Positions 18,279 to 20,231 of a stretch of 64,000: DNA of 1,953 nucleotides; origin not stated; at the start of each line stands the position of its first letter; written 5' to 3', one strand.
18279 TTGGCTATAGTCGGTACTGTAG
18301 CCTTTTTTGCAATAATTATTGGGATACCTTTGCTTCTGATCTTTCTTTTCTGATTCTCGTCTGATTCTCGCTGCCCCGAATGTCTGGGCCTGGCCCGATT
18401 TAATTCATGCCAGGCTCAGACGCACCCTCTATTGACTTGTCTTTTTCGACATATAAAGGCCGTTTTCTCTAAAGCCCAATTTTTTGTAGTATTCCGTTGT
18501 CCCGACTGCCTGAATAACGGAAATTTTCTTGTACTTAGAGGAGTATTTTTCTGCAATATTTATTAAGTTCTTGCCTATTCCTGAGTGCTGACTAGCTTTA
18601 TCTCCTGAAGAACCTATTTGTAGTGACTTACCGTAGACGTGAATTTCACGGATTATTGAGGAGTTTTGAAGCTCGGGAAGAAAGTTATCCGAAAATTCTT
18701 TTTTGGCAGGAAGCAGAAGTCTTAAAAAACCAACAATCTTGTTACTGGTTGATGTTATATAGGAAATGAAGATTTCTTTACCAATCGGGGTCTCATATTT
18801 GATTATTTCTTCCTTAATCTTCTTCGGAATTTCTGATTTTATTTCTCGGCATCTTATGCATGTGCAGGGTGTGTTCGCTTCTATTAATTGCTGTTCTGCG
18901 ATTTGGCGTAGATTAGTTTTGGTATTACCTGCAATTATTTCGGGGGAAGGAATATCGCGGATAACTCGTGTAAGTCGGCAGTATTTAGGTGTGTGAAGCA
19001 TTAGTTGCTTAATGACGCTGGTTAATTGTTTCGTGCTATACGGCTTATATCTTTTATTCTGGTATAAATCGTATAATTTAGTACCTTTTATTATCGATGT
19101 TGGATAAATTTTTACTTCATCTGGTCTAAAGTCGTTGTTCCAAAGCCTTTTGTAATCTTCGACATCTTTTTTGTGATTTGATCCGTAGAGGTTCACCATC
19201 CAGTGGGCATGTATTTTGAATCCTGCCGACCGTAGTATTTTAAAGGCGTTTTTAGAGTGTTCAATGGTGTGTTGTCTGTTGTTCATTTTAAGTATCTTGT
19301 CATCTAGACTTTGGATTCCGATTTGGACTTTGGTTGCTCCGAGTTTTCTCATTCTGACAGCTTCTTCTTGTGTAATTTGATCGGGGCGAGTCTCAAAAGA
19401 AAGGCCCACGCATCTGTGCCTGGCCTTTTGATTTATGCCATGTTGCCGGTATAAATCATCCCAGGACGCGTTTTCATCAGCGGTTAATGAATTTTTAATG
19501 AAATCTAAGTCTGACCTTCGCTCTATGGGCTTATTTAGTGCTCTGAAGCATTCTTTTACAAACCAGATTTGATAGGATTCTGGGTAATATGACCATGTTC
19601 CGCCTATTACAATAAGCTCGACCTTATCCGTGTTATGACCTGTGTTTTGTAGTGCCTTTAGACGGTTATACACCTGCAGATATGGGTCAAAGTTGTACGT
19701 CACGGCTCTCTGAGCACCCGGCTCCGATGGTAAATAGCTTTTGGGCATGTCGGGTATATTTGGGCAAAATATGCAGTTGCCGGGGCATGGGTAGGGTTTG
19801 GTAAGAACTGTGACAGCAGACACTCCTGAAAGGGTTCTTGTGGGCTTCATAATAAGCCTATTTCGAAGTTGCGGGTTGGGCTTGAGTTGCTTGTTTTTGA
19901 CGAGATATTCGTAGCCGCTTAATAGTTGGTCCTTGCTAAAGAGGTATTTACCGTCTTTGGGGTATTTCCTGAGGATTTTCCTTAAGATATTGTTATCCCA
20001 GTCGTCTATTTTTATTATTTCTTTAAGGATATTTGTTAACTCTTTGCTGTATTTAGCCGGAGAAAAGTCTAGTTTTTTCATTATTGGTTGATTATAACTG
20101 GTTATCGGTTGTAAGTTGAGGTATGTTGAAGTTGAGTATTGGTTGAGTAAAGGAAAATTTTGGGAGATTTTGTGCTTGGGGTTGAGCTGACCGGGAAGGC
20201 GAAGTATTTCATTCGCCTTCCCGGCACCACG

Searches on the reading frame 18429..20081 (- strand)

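Call 50: search_protein_families(library=pfam, proteins=[window:18429-20081:-], max_evalue=0.00001)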
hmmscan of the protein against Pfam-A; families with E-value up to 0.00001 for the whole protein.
window:18429-20081:- (550 aa): 2 families
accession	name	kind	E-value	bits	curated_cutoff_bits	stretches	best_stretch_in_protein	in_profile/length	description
PF16199.10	Radical_SAM_C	-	1.9e-20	73.2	31.9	1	320-399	1-83/85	Radical_SAM C-terminal domain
PF04055.27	Radical_SAM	-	3.5e-15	57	29.5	1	99-304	7-157/166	Radical SAM superfamily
